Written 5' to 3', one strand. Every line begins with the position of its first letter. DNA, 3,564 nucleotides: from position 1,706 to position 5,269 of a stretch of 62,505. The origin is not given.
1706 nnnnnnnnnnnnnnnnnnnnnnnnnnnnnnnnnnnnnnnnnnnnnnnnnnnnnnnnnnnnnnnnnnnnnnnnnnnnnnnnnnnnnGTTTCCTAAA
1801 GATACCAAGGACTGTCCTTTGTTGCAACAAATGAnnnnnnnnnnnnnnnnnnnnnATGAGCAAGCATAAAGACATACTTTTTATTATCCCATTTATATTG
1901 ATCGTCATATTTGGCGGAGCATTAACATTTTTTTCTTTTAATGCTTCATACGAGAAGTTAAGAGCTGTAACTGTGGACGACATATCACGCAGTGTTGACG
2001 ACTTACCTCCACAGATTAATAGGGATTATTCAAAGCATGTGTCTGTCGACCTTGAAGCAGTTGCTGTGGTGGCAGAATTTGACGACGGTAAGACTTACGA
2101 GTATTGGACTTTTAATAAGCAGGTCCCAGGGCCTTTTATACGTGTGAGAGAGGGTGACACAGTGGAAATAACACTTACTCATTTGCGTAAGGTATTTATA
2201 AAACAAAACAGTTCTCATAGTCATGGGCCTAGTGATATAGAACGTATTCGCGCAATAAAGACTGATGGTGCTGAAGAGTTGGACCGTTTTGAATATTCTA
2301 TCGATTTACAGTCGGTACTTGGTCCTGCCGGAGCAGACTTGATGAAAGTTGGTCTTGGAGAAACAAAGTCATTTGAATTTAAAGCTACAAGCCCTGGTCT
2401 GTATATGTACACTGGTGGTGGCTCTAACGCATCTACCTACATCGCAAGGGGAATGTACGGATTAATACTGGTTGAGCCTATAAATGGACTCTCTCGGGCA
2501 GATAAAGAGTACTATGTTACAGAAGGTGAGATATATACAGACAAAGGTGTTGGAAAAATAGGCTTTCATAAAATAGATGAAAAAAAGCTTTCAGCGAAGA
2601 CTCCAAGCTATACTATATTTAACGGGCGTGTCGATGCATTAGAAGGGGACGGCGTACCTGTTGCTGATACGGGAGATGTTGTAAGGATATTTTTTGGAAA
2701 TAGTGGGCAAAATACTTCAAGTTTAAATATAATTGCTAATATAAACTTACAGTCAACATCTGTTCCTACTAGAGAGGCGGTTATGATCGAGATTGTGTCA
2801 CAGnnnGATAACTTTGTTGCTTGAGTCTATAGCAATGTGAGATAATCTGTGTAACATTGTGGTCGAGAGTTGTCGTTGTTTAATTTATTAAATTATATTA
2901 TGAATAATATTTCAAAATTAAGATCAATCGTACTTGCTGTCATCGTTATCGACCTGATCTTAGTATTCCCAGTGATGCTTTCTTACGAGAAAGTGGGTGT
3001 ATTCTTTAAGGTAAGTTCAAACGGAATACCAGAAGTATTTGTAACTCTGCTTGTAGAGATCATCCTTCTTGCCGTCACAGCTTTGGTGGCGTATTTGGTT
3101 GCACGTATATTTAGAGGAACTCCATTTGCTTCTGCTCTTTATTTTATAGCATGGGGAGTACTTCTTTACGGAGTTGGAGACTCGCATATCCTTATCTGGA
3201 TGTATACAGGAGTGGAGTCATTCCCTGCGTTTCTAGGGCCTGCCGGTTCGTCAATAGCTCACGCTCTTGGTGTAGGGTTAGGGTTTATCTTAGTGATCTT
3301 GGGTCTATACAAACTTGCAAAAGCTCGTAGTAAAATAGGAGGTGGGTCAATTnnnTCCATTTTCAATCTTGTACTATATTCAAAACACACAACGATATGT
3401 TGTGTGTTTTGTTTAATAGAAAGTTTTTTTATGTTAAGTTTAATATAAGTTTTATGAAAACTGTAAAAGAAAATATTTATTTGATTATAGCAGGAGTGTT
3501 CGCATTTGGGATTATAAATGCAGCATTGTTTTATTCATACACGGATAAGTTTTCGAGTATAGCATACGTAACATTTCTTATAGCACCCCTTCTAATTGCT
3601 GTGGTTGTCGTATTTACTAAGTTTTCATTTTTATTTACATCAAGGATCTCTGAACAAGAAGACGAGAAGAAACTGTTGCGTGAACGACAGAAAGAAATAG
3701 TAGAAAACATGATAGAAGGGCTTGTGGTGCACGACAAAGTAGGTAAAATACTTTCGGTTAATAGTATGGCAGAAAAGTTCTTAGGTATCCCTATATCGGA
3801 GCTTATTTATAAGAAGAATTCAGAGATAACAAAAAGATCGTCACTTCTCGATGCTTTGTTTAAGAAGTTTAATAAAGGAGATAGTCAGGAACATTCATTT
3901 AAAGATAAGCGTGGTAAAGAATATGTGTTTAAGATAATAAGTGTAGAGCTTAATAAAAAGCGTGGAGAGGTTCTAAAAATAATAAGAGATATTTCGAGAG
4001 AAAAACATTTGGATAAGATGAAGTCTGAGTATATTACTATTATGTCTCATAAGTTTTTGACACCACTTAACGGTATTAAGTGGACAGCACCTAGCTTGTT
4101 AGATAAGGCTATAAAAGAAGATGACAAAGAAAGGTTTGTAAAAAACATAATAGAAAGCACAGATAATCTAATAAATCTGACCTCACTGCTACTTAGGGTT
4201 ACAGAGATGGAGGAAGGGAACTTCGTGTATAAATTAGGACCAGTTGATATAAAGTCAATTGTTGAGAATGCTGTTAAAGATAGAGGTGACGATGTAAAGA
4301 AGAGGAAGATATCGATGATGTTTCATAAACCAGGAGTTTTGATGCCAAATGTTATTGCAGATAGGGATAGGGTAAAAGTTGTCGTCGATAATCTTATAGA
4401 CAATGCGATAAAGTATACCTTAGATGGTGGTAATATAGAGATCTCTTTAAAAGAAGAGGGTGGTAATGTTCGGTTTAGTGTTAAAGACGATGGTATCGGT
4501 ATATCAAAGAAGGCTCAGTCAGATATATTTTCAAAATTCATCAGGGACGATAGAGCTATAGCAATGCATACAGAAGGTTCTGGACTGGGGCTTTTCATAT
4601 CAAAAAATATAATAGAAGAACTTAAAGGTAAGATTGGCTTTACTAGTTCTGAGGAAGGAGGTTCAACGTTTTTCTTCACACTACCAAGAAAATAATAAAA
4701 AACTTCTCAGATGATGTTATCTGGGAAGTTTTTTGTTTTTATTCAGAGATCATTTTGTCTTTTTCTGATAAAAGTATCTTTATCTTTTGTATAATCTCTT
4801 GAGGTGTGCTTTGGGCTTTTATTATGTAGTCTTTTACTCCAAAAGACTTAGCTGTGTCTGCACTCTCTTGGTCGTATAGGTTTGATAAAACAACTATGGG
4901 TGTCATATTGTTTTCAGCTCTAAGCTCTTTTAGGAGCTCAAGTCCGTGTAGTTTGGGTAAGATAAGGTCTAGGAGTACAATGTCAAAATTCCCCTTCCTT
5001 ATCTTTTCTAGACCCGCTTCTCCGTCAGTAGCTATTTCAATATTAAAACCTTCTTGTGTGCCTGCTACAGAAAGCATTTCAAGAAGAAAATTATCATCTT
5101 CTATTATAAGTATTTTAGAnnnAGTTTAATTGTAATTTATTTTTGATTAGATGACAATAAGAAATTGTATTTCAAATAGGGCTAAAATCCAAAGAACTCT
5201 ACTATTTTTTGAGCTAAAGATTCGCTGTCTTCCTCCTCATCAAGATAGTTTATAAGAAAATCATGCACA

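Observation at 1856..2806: NirK-like protein with its copper ligands systematically replaced (pseudo-enzyme)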

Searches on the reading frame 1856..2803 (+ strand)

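Call 4: search_protein_families(library=pfam, proteins=[window:1856-2803:+], max_evalue=0.1)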
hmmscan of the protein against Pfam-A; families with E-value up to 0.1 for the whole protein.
window:1856-2803:+ (316 aa): 3 families
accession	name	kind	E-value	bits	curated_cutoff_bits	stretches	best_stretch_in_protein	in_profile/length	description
PF07732.21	Cu-oxidase_3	-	6.7e-09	36.3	21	1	73-108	7-42/119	Multicopper oxidase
PF12698.13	ABC2_membrane_3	-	0.049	13.2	31.6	1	8-124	7-112/347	ABC-2 family transporter protein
PF07731.20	Cu-oxidase_2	-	0.07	13.3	20.4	0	91-207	31-134/137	Multicopper oxidase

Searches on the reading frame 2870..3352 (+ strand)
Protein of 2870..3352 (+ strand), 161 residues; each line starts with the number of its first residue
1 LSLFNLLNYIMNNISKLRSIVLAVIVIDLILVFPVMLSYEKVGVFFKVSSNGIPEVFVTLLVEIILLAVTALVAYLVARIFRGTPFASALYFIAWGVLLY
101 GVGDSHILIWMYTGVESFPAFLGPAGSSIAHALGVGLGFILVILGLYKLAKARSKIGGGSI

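Call 4: search_protein_families(library=pfam, proteins=[window:2870-3352:+], max_evalue=0.1)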
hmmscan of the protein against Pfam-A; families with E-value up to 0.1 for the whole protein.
window:2870-3352:+ (161 aa): 0 families

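Call 52: find_homologous_proteins(query=window:2900-3352:+, max_evalue=0.001)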
Query window:2900-3352:+ (151 aa): 84 proteins with E <= 0.001 among 292 candidates.
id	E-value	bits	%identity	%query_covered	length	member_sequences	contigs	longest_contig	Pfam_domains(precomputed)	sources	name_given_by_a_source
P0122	2.3e-79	282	91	100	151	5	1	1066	-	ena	-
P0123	1.6e-77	277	89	100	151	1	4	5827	-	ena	-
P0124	3.2e-76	272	89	99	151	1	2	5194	-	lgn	-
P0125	2.3e-75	270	85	100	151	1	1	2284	-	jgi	-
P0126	3.9e-75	269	88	98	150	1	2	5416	-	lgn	-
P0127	6.9e-75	268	87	100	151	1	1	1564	-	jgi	jgi:hypothetical protein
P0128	7.7e-75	268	86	100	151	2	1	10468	-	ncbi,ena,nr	ncbi:MAG: hypothetical protein ISR98_00810 [Parcubacteria group bacterium]|nr:hypothetical protein [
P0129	1.2e-74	267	85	100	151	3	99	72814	-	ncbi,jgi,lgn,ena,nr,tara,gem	ncbi:MAG: hypothetical protein QGH85_01570 [Candidatus Pacebacteria bacterium]|jgi:hypothetical prot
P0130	9.5e-73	261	85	98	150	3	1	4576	-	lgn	-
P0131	1.4e-72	261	81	99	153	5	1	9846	-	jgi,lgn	jgi:hypothetical protein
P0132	1.7e-71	257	83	99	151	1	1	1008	-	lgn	-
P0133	1.8e-71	257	85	97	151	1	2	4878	-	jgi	jgi:hypothetical protein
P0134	2.1e-71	257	85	97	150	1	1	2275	-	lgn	-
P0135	2.6e-71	256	82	99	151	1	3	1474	-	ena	-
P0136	2.8e-69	250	84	97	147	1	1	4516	-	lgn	-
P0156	6.4e-54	200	71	83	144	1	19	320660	-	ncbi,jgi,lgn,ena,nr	ncbi:TPA: hypothetical protein DEW47_02715 [Patescibacteria group bacterium]|nr:MAG: hypothetical pr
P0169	2.2e-52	195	67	95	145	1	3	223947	-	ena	-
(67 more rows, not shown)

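Call 53: find_encoding_contigs(protein=P0156, flank=5000, max_places=2)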
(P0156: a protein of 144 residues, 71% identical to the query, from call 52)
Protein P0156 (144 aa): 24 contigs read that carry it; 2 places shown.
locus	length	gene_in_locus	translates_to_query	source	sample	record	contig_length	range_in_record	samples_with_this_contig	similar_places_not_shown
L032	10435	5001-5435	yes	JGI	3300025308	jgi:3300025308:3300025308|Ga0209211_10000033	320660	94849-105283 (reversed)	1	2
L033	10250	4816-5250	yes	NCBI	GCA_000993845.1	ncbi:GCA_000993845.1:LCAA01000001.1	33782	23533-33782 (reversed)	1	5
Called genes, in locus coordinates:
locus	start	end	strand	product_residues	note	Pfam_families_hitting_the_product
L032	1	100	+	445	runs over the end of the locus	PF01225:Mur_ligase, PF08245:Mur_ligase_M, PF02875:Mur_ligase_C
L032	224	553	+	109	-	-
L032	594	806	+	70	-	-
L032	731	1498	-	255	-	-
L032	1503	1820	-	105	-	PF12844:HTH_19, PF13560:HTH_31, PF01381:HTH_3, PF13443:HTH_26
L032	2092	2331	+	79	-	-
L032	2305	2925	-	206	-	PF01725:Ham1p_like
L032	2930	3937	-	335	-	PF00709:Adenylsucc_synt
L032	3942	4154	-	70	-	PF13560:HTH_31, PF12844:HTH_19, PF01381:HTH_3, PF13443:HTH_26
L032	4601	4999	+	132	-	PF00072:Response_reg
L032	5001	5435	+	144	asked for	-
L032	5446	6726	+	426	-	PF13188:PAS_8 (faint), PF13426:PAS_9, PF00512:HisKA, PF02518:HATPase_c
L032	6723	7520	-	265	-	PF01261:AP_endonuc_2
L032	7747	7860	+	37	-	-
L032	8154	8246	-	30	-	-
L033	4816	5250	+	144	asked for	-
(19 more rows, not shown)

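Call 54: find_encoding_contigs(protein=P0169, flank=5000, max_places=2)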
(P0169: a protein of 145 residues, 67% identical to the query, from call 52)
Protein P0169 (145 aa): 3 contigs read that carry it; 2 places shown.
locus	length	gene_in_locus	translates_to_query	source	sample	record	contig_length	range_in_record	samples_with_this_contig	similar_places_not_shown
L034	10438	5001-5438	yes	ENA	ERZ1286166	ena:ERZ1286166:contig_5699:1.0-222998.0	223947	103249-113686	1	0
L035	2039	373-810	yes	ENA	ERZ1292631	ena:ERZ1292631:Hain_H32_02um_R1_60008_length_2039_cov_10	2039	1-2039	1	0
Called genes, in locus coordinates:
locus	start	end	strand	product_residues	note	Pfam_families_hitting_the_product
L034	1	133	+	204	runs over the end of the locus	PF02875:Mur_ligase_C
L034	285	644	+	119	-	PF01225:Mur_ligase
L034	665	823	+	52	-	PF08245:Mur_ligase_M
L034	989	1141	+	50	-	-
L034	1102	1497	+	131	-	PF02875:Mur_ligase_C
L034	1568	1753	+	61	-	PF00462:Glutaredoxin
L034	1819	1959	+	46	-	-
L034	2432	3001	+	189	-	PF01820:Dala_Dala_lig_N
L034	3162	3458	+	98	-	PF07478:Dala_Dala_lig_C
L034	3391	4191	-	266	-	PF00208:ELFV_dehydrog, PF05088:Bac_GDH_CD (faint)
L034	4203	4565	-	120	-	PF02812:ELFV_dehydrog_N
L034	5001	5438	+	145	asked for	-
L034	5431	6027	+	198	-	PF00989:PAS (weak), PF13188:PAS_8 (weak), PF13426:PAS_9 (weak)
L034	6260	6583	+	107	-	-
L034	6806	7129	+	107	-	PF02543:Carbam_trans_N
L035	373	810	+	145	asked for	-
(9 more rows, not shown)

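Call 79: predict_structure(alignment_id=A3)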
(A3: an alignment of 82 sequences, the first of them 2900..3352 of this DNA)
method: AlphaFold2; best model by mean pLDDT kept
length: 151 residues; sequences in the alignment: 82
mean_pLDDT: 92.4   pTM: 0.83
mean pLDDT of the five models: 92.4, 89.6, 88.2, 87.7, 87.1
residues with pLDDT >= 90: 129; 70-90: 12; 50-70: 7; < 50: 3
segments of 3 or more residues with pLDDT < 50: 149-151
pLDDT, mean of each block of 10 residues (from residue 1): 80 96 95 95 96 98 96 93 98 97 92 95 98 97 68 36
secondary structure, 60 per line:
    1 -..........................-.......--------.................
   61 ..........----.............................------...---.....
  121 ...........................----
elements in order: H2-27 H29-35 H44-70 H75-103 H116-147

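Call 81: fold_search(model_id=the predicted structure, library=pdb)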
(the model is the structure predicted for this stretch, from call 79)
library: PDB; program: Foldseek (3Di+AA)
matches with E <= 10: 245; with E <= 0.001: 0
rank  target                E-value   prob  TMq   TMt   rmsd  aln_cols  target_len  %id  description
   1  8tn1_A                8.0e-01  0.85  0.45  0.46   7.2       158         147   13  De novo designed protein binds poly ADP ribose polymerase inhibitors (PARPi) - apo (released 2024-04-24)
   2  7k15                  1.3e+00  0.20  0.27  0.14   9.7       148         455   10  Crystal structure of the Human Leukotriene B4 Receptor 1 in Complex with Selective Antagonist MK-D-046 (released 2021-02-17)
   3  7a0g_AAA              1.3e+00  0.08  0.18  0.10  26.5       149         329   19  Structure of the SmhB pore of the tripartite alpha-pore forming toxin, Smh, from Serratia marcescens. (released 2021-03-31)
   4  7sus                  1.4e+00  0.28  0.29  0.16   6.1       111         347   12  Crystal structure of Apelin receptor in complex with small molecule (released 2022-07-27)
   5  6h2f_C                1.5e+00  0.08  0.18  0.09  28.4       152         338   18  Structure of the pre-pore AhlB of the tripartite alpha-pore forming toxin, AHL, from Aeromonas hydrophila. (released 2019-07-10)
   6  8xyv_B                1.5e+00  0.41  0.30  0.43   7.2        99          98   15  De novo designed protein 0705-5 (released 2024-10-02)
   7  1x04                  1.7e+00  0.21  0.33  0.26  23.7       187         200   10  Crystal structure of endophilin BAR domain (mutant) (released 2006-05-02)
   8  7a0g_EEE              1.7e+00  0.07  0.18  0.10  26.7       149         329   19  Structure of the SmhB pore of the tripartite alpha-pore forming toxin, Smh, from Serratia marcescens. (released 2021-03-31)
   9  9jj3_A                2.3e+00  0.25  0.37  0.22  10.1       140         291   16  Cryo-EM structure of human ZnT4 D150N/D281N (released 2025-06-04)
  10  4k1o                  2.3e+00  0.23  0.37  0.29  15.8       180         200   13  Crystal structure of the alphaN-catenin actin-binding domain (released 2013-05-01)
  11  4u16_A                2.4e+00  0.18  0.34  0.19   8.6       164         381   12  M3-mT4L receptor bound to NMS (released 2014-11-26)
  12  1r0d_A                2.4e+00  0.09  0.23  0.19  16.4       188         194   13  HIP1R THATCH DOMAIN CORE (released 2004-07-06)
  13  6gpx_A                2.5e+00  0.23  0.36  0.21   7.5       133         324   14  CRYSTAL STRUCTURE OF CCR2A IN COMPLEX WITH MK-0812 (released 2019-01-02)
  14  6h2f_A                2.5e+00  0.07  0.21  0.13  26.4       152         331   20  Structure of the pre-pore AhlB of the tripartite alpha-pore forming toxin, AHL, from Aeromonas hydrophila. (released 2019-07-10)
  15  8ec3                  2.6e+00  0.25  0.37  0.37   9.2       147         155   12  The crystal structure of the complement inhibitory domain of Borrelia hermsii FbpC. (released 2023-06-07)
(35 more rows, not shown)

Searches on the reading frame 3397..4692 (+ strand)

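Call 4: search_protein_families(library=pfam, proteins=[window:3397-4692:+], max_evalue=0.1)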
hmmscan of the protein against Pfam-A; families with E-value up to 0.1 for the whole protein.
window:3397-4692:+ (432 aa): 10 families
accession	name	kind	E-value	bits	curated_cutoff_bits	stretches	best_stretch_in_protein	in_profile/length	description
PF02518.31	HATPase_c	-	1.4e-27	96.7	26.4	1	322-431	2-109/111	Histidine kinase-, DNA gyrase B-, and HSP90-like ATPase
PF00512.31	HisKA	-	1.2e-07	32.1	26.9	1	209-274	2-66/66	His Kinase A (phospho-acceptor) domain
PF00989.32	PAS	-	2.7e-06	27.8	22.6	1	99-198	4-112/113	PAS fold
PF13581.12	HATPase_c_2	-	3.5e-05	24.2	27.4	1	322-409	28-112/127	Histidine kinase-like ATPase domain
PF13426.13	PAS_9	-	0.00012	22.8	27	1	108-200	3-102/103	PAS domain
PF13589.12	HATPase_c_3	-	0.00028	21.4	25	1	327-387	4-62/137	Histidine kinase-, DNA gyrase B-, and HSP90-like ATPase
PF13188.13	PAS_8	-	0.0004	20.6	21.8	1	96-138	1-43/65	PAS domain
PF10066.14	DUF2304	-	0.0016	19.1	25.5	1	28-94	30-96/106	Uncharacterized conserved protein (DUF2304)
PF02705.21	K_trans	-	0.007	15.3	24.8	1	17-86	374-443/454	K+ potassium transporter integral membrane domain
PF24820.1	Diguanyl_cycl_sensor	-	0.033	14.6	28.1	1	102-139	2-39/109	Diguanylate cyclase-like sensor domain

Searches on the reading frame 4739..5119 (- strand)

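Call 88: search_protein_families(library=pfam, proteins=[window:4739-5119:-], max_evalue=1)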
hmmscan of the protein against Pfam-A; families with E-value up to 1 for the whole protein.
window:4739-5119:- (126 aa): 3 families
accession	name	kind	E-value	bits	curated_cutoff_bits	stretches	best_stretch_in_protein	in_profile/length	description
PF00072.30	Response_reg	-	2.3e-23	82.9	30.2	1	3-113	1-110/111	Response regulator receiver domain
PF23198.2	PDE8A_N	-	0.003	17.9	29.6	1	4-86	14-99/147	PDE8A-like, N-terminal domain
PF03709.21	OKR_DC_1_N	-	0.029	15.1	29.3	1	59-114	50-105/111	Orn/Lys/Arg decarboxylase, N-terminal domain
